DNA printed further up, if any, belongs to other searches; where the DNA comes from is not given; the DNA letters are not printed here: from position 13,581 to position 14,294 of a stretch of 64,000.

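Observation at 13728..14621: The syntenic accB homologue has lost its biotinyl-lysine (EAMKM -> EALGI) and is in frame with folK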

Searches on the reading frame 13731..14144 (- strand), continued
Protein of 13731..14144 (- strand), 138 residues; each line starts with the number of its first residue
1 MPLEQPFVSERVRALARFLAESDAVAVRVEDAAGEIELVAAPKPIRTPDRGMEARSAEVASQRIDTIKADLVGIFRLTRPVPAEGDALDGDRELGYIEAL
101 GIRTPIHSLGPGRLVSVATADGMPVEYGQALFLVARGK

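Call 31: predict_structure(alignment_id=A1)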
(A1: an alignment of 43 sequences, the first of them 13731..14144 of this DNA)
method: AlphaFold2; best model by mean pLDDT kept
length: 138 residues; sequences in the alignment: 43
mean_pLDDT: 84.3   pTM: 0.55
mean pLDDT of the five models: 84.3, 83.3, 82.7, 81.2, 80.4
residues with pLDDT >= 90: 74; 70-90: 39; 50-70: 11; < 50: 14
segments of 3 or more residues with pLDDT < 50: 46-56
pLDDT, mean of each block of 10 residues (from residue 1): 65 83 82 83 52 47 93 97 96 98 97 97 98 92
secondary structure, 60 per line:
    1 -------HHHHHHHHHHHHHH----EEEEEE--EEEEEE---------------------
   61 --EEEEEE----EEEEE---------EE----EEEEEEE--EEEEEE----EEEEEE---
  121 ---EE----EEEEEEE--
elements in order: H8-21 E26-31 E34-39 E63-68 E73-77 E93-99 E102-107 E112-117 E130-136

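Call 33: search_protein_representatives(alignment_id=A1)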
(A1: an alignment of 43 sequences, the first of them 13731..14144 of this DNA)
Query: 43 sequences, 140 profile positions. Proteins with E-value up to 0.001 (for the whole library): 7016; up to 1e-10: 415; up to 1e-30: 24. The best 150 are listed.
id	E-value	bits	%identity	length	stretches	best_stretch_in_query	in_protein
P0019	1.8e-53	196.7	-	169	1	3-140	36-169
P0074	2.3e-53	196.3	-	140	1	2-140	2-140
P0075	9.1e-53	194.4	-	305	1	2-140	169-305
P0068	4.5e-46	172.7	-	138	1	8-140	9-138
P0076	7.0e-46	172.1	-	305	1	3-140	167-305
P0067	3.5e-45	169.8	-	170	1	2-140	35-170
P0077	8.3e-45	168.6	-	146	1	6-139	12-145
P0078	9.6e-42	158.6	-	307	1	5-140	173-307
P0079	1.7e-41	157.9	-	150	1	8-140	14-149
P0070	2.5e-41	157.3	-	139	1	2-140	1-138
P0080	1.4e-40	154.9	-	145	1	11-139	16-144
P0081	1.3e-38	148.5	-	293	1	6-139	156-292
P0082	3.1e-38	147.3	-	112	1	11-114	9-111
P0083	6.0e-38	146.4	-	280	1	4-115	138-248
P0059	3.1e-37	144.0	-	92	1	60-140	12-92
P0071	4.5e-36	140.3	-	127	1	17-139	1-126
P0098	1.4e-28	116.0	-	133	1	11-139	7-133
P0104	7.5e-26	107.1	-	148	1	9-139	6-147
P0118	3.3e-20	88.9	-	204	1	8-140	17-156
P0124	4.2e-18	82.0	-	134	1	12-138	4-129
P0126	7.5e-18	81.2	-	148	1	13-138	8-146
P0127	1.6e-17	80.2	-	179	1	9-139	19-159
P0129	3.3e-17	79.1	-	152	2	55-138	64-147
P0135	2.7e-16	76.2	-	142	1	12-138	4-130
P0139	4.0e-16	75.7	-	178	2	55-139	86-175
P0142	5.9e-16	75.1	-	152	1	19-139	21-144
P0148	1.2e-15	74.1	-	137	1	12-139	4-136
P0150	1.8e-15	73.5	-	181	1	12-137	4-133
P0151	1.9e-15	73.4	-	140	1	15-138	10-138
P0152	3.6e-15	72.6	-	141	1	11-136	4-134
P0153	3.6e-15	72.5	-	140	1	14-138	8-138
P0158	7.5e-15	71.5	-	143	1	12-138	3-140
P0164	2.1e-14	70.1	-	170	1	12-137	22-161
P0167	3.2e-14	69.5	-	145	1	12-140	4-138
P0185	1.2e-13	67.6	-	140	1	14-138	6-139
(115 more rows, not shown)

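Call 36: fold_search(model_id=the predicted structure, library=pdb)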
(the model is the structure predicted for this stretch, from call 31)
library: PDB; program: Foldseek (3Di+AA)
matches with E <= 10: 388; with E <= 0.001: 31
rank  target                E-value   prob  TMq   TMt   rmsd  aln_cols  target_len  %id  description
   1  9yx2_A                3.5e-05  1.00  0.47  0.11  16.6       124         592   19  Structure of the long chain acyl-CoA carboxylase complex from Mycobacterium smegmatis with ATP, bicarbonate, and propi (released 2025-11-26)
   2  1bdo                  3.9e-05  1.00  0.47  0.79   3.1        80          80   22  STRUCTURE OF THE BIOTINYL DOMAIN OF ACETYL-COENZYME A CARBOXYLASE DETERMINED BY MAD PHASING (released 1996-08-01)
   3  9a87                  6.2e-05  1.00  0.47  0.80   1.4        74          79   28  The structure of C-terminal domain of the Arabidopsis BCCP1 (released 2025-04-09)
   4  5gua                  1.1e-04  1.00  0.48  0.89   1.4        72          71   21  Structure of biotin carboxyl carrier protein from pyrococcus horikoshi OT3 (delta N79) A138Y mutant (released 2017-08-30)
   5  9yx1_A                1.3e-04  1.00  0.45  0.13  16.8       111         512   18  Structure of the long chain acyl-CoA carboxylase complex from Mycobacterium smegmatis (released 2025-11-26)
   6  6ybq_I                1.9e-04  1.00  0.44  0.30  15.8       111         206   14  Engineered glycolyl-CoA carboxylase (quintuple mutant) with bound CoA (released 2020-10-28)
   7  2ejf_C                2.0e-04  1.00  0.45  0.86   1.4        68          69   22  Crystal Structure Of The Biotin Protein Ligase (Mutations R48A and K111A) and Biotin Carboxyl Carrier Protein Complex  (released 2008-03-18)
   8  5gu8                  2.3e-04  1.00  0.45  0.84   1.5        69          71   22  Structure of biotin carboxyl carrier protein from pyrococcus horikoshi OT3 (delta N79) wild type (released 2017-08-30)
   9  4rcn_A                2.5e-04  1.00  0.48  0.07   8.6        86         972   22  Structure and function of a single-chain, multi-domain long-chain acyl-coa carboxylase (released 2014-11-05)
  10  4rcn_B                2.5e-04  1.00  0.49  0.07   9.9        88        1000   22  Structure and function of a single-chain, multi-domain long-chain acyl-coa carboxylase (released 2014-11-05)
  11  8xl3_A                3.0e-04  1.00  0.46  0.10  15.8       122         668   16  Structure of human propionyl-CoA carboxylase at apo-state (PCC-Apo) (released 2024-10-30)
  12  5vyz_C                3.5e-04  1.00  0.45  0.06  15.7       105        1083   16  Crystal structure of Lactococcus lactis pyruvate carboxylase in complex with cyclic-di-AMP (released 2017-08-16)
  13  2d5d_A                4.3e-04  1.00  0.45  0.85   1.7        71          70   21  Structure of Biotin Carboxyl Carrier Protein (74Val start) from Pyrococcus horikoshi OT3 Ligand Free Form II (released 2006-05-01)
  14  5gu9                  4.3e-04  1.00  0.44  0.83   2.2        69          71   23  Structure of biotin carboxyl carrier protein from pyrococcus horikoshi OT3 (delta N79) A138I mutant (released 2017-08-30)
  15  3hb9_B                4.5e-04  1.00  0.47  0.07  14.7       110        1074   14  Crystal Structure of S. aureus Pyruvate Carboxylase A610T Mutant (released 2009-06-30)
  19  4hr7_G                5.1e-04  1.00  0.47  0.82   1.9        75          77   21  Crystal Structure of Biotin Carboxyl Carrier Protein-Biotin Carboxylase Complex from E.coli (released 2013-03-13)
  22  4hr7_D                6.6e-04  1.00  0.47  0.81   1.9        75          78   21  Crystal Structure of Biotin Carboxyl Carrier Protein-Biotin Carboxylase Complex from E.coli (released 2013-03-13)
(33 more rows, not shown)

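Call 37: list_cluster_members(proteins=[P0118, P0127, P0129, P0135, P0124, P0104, P0098, P0139, P0152, P0075])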
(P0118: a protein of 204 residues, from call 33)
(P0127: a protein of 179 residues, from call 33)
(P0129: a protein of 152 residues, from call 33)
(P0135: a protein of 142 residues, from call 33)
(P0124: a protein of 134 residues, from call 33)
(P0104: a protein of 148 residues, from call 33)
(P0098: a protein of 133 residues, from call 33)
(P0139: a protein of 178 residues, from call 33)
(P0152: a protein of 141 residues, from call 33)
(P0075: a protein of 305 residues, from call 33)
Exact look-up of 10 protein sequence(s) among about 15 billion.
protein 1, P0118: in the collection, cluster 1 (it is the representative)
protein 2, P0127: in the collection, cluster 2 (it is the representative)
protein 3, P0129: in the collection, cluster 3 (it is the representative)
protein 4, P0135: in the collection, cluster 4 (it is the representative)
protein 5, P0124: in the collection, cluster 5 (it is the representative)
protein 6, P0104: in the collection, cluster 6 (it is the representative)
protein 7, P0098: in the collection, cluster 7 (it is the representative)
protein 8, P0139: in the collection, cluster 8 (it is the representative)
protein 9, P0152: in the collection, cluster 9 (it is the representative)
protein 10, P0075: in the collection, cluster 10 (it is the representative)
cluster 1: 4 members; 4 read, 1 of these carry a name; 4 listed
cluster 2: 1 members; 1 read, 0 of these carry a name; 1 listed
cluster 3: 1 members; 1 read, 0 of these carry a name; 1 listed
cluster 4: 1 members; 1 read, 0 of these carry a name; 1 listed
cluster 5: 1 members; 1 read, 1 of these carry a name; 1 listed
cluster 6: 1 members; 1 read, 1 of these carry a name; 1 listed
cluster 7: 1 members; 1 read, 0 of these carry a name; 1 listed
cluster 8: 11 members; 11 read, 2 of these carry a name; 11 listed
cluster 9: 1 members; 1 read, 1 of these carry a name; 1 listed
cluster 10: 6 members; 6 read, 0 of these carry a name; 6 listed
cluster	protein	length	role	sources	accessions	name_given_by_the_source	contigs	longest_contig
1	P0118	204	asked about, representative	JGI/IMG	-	acetyl-CoA carboxylase biotin carboxyl carrier protein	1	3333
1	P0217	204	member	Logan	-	-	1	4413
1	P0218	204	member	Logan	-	-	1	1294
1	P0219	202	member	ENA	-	-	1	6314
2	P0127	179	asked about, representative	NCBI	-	-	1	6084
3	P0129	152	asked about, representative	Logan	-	-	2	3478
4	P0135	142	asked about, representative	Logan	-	-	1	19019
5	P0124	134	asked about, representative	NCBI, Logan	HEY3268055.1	MAG TPA: biotin/lipoyl-binding protein [Armatimonadota bacterium]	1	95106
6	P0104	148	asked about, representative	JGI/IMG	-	acetyl-CoA carboxylase biotin carboxyl carrier protein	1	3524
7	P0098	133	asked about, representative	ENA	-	-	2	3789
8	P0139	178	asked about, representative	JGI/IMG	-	acetyl-CoA carboxylase biotin carboxyl carrier protein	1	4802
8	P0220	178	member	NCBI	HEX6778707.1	MAG TPA: biotin/lipoyl-containing protein [Ktedonobacterales bacterium]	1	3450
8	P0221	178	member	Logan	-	-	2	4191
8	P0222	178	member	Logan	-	-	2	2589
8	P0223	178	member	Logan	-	-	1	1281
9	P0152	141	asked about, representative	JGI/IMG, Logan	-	biotin carboxyl carrier protein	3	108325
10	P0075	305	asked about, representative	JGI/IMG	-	-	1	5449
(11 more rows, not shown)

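Call 44: find_homologous_proteins(query=A2, max_evalue=1e-10)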
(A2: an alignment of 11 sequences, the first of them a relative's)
Query A2 (11 sequences) (179 aa, profile of the alignment): 203 proteins with E <= 1e-10 among 8000 candidates; the best 120 are listed.
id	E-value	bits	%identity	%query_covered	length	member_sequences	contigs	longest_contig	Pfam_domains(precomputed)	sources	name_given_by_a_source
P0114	9.8e-73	262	38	95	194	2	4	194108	-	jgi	-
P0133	1.6e-71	258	37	100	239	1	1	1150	PF00364.29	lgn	-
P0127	1.9e-71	258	100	100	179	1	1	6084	-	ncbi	-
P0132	3.3e-71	257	36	97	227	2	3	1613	-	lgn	-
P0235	5.8e-71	256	49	94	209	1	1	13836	-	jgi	jgi:biotin carboxyl carrier protein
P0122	4.6e-70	253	39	100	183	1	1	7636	-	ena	-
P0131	1.0e-68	249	52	88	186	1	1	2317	-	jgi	jgi:acetyl-CoA carboxylase biotin carboxyl carrier protein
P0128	1.2e-68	249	50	100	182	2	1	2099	-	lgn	-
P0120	4.0e-68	247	44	93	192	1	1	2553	-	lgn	-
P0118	4.2e-68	247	51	84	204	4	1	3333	-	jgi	jgi:acetyl-CoA carboxylase biotin carboxyl carrier protein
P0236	3.6e-67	244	40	98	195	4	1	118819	PF00364.29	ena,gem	-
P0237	7.8e-66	239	52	83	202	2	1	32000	-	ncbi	ncbi:MAG TPA: hypothetical protein VII69_01415 [Candidatus Eremiobacteraceae bacterium]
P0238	1.3e-65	239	52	83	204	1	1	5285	-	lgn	-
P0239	5.1e-65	237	44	94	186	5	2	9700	-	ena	-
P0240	1.2e-64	235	42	84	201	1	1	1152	-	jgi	jgi:acetyl-CoA carboxylase biotin carboxyl carrier protein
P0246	1.1e-63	232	46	92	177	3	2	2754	PF00364.29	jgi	-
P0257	5.5e-63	230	50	88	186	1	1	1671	PF00364.29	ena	-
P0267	2.7e-62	228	51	80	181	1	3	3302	PF00364.29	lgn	-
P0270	3.7e-62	227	46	88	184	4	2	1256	PF00364.29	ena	-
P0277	8.4e-62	226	46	98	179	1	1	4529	PF00364.29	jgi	jgi:biotin carboxyl carrier protein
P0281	2.1e-61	225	44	100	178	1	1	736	PF00364.29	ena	-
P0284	7.9e-61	223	52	84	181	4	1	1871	PF00364.29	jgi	jgi:acetyl-CoA carboxylase biotin carboxyl carrier protein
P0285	9.5e-61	223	48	93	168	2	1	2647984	-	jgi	jgi:biotin carboxyl carrier protein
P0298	8.3e-59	216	46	93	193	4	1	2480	PF00364.29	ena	-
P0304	7.1e-58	213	46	100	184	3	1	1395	PF00364.29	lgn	-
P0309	4.8e-57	211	49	92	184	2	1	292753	PF00364.29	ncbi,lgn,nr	ncbi:MAG TPA: biotin/lipoyl-containing protein [Candidatus Eremiobacteraceae bacterium]|nr:biotin/li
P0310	5.4e-57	211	48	99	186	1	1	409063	PF00364.29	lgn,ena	-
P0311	6.2e-57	210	47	93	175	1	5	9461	PF00364.29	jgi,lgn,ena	-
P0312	6.5e-57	210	48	99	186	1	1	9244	PF00364.29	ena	-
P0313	8.2e-57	210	44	100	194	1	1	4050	PF00364.29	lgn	-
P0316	1.4e-56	209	47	88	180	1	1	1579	PF00364.29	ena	-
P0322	6.8e-56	207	46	94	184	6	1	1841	PF00364.29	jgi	-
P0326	2.0e-55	205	48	100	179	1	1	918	PF00364.29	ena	-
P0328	2.7e-55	205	46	100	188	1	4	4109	PF00364.29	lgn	-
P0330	4.0e-55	204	45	94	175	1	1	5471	PF00364.29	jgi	jgi:biotin carboxyl carrier protein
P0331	4.3e-55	204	51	80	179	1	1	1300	PF00364.29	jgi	jgi:acetyl-CoA carboxylase biotin carboxyl carrier protein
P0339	2.0e-54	202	42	89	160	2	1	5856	PF00364.29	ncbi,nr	ncbi:MAG: hypothetical protein JO347_07700 [Candidatus Eremiobacteraeota bacterium]|nr:hypothetical 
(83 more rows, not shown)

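Call 45: find_encoding_contigs(protein=P0285, flank=10000, max_places=1)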
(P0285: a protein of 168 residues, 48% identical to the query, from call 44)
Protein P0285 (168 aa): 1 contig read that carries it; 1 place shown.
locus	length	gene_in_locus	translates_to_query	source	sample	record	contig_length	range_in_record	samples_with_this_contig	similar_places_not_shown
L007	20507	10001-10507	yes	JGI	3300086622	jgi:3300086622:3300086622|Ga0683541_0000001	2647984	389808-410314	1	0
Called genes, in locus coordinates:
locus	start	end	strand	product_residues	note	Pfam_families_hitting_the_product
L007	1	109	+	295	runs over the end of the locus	PF02826:2-Hacid_dh_C, PF03446:NAD_binding_2, PF03807:F420_oxidored, PF02153:PDH_N, PF20463:PDH_C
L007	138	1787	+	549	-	PF03544:TonB_C, PF13424:TPR_12 (faint), PF12895:ANAPC3 (faint), PF13371:TPR_9 (faint), PF23914:TPR_CcmH_CycH (faint), PF00515:TPR_1 (faint), PF07719:TPR_2 (faint), PF14559:TPR_19 (weak), +6 more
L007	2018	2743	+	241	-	PF01618:MotA_ExbB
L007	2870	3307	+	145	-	PF02472:ExbD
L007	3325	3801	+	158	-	PF02472:ExbD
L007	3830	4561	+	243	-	-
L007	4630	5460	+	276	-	PF02673:BacA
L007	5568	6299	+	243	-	PF03544:TonB_C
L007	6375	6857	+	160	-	PF01967:MoaC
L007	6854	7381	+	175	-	PF00994:MoCF_biosynth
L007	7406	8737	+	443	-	PF08245:Mur_ligase_M, PF02875:Mur_ligase_C, PF27239:FOL3_C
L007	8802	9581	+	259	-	PF00809:Pterin_bind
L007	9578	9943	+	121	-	PF02152:FolB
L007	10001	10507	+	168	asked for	-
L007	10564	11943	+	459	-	PF00289:Biotin_carb_N, PF02786:CPSase_L_D2, PF07478:Dala_Dala_lig_C, PF02785:Biotin_carb_C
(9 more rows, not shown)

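Call 46: find_encoding_contigs(protein=P0309, flank=10000, max_places=1)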
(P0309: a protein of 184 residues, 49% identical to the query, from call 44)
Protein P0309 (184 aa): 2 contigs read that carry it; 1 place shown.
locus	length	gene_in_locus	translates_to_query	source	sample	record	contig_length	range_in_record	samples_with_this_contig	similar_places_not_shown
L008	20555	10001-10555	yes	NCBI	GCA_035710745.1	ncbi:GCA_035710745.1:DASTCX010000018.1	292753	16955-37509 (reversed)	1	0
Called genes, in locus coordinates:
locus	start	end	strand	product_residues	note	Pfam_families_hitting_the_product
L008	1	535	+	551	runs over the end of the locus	PF13371:TPR_9 (faint), PF13428:TPR_14 (faint), PF13432:TPR_16 (faint), PF03544:TonB_C, PF14559:TPR_19 (faint), PF23914:TPR_CcmH_CycH (faint), PF13424:TPR_12 (faint), PF13431:TPR_17 (faint), +5 more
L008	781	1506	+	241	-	PF01618:MotA_ExbB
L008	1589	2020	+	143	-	PF02472:ExbD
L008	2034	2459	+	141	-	PF02472:ExbD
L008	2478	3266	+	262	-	PF13103:TonB_2 (weak), PF03544:TonB_C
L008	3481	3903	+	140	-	PF02472:ExbD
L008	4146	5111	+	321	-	PF02673:BacA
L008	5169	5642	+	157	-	PF01967:MoaC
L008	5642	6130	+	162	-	PF00994:MoCF_biosynth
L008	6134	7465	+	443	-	PF08245:Mur_ligase_M, PF02875:Mur_ligase_C, PF27239:FOL3_C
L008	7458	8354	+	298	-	PF00809:Pterin_bind, PF13714:PEP_mutase (faint)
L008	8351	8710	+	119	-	PF02152:FolB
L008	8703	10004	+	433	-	PF01288:HPPK, PF13489:Methyltransf_23, PF01209:Ubie_methyltran (faint), PF01728:FtsJ (weak), PF08241:Methyltransf_11, PF08242:Methyltransf_12, PF13649:Methyltransf_25, PF13847:Methyltransf_31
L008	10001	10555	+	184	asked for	PF00364:Biotin_lipoyl (weak)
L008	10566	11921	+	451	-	PF00289:Biotin_carb_N, PF02222:ATP-grasp (weak), PF02786:CPSase_L_D2, PF07478:Dala_Dala_lig_C, PF02785:Biotin_carb_C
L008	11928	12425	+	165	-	PF01029:NusB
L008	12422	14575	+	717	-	PF00912:Transgly, PF00905:Transpeptidase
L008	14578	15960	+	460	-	PF13742:tRNA_anti_2, PF01336:tRNA_anti-codon (weak), PF02601:Exonuc_VII_L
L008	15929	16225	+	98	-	PF02609:Exonuc_VII_S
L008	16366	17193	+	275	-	PF01479:S4, PF01728:FtsJ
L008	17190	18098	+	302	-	PF01513:NAD_kinase, PF20143:NAD_kinase_C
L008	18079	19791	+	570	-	PF02463:SMC_N, PF13476:AAA_23, PF13304:AAA_21 (faint)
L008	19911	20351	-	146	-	-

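Call 52: list_cluster_members(proteins=[P0126, P0142, P0148, P0150, P0151, P0153, P0158, P0164, P0167, P0185])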
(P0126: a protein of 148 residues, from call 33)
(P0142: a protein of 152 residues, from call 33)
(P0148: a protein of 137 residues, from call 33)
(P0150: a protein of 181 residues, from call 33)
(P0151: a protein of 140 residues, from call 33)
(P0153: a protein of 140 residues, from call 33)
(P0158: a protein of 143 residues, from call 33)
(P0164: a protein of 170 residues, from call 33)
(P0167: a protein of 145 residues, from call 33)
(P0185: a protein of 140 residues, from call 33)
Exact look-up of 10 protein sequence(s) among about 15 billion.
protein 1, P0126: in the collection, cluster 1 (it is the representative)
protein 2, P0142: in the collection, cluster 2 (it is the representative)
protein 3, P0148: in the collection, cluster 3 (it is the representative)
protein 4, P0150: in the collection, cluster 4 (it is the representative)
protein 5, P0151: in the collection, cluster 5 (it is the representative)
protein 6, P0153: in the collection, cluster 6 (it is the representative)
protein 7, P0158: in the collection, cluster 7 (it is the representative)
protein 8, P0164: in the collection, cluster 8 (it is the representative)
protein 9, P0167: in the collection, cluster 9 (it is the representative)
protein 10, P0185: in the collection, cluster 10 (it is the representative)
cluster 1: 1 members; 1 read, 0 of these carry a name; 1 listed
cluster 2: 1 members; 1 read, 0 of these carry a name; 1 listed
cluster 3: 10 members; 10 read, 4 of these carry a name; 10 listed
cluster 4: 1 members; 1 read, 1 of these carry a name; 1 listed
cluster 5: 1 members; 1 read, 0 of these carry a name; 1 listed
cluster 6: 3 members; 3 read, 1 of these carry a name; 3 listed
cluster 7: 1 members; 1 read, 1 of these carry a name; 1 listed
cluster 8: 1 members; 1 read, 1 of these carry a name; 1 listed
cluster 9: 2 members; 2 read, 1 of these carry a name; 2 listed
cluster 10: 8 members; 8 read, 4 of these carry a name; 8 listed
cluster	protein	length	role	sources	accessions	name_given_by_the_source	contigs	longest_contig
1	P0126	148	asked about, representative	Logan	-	-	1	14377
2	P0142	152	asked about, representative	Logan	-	-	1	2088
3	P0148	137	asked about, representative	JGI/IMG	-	-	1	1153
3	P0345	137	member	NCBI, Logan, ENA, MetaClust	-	\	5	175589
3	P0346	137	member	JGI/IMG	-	acetyl-CoA carboxylase biotin carboxyl carrier protein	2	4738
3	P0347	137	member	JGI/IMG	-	biotin carboxyl carrier protein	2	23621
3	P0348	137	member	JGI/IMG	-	acetyl-CoA carboxylase biotin carboxyl carrier protein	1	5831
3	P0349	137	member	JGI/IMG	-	-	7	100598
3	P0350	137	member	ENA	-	-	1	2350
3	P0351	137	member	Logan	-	-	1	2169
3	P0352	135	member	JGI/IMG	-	-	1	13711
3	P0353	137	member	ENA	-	-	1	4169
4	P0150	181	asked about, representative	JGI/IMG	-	biotin carboxyl carrier protein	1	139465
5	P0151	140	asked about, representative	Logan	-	-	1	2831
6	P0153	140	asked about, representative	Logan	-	-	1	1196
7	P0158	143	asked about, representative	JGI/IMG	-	acetyl-CoA carboxylase biotin carboxyl carrier protein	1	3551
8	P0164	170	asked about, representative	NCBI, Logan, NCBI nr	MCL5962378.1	MAG: acetyl-CoA carboxylase biotin carboxyl carrier protein [Chloroflexi bacterium] | acetyl-CoA carboxylase biotin carboxyl carrier protein [Chloroflexota bacterium]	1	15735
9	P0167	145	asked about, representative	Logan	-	-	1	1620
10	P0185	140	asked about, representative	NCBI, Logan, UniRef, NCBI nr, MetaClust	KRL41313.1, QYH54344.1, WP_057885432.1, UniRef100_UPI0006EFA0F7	acetyl-CoA carboxylase biotin carboxyl carrier protein [Liquorilactobacillus nagelii] | acetyl-CoA carboxylase biotin carboxyl carrier protein n=1 Tax=Liquorilactobacillus ... | status=active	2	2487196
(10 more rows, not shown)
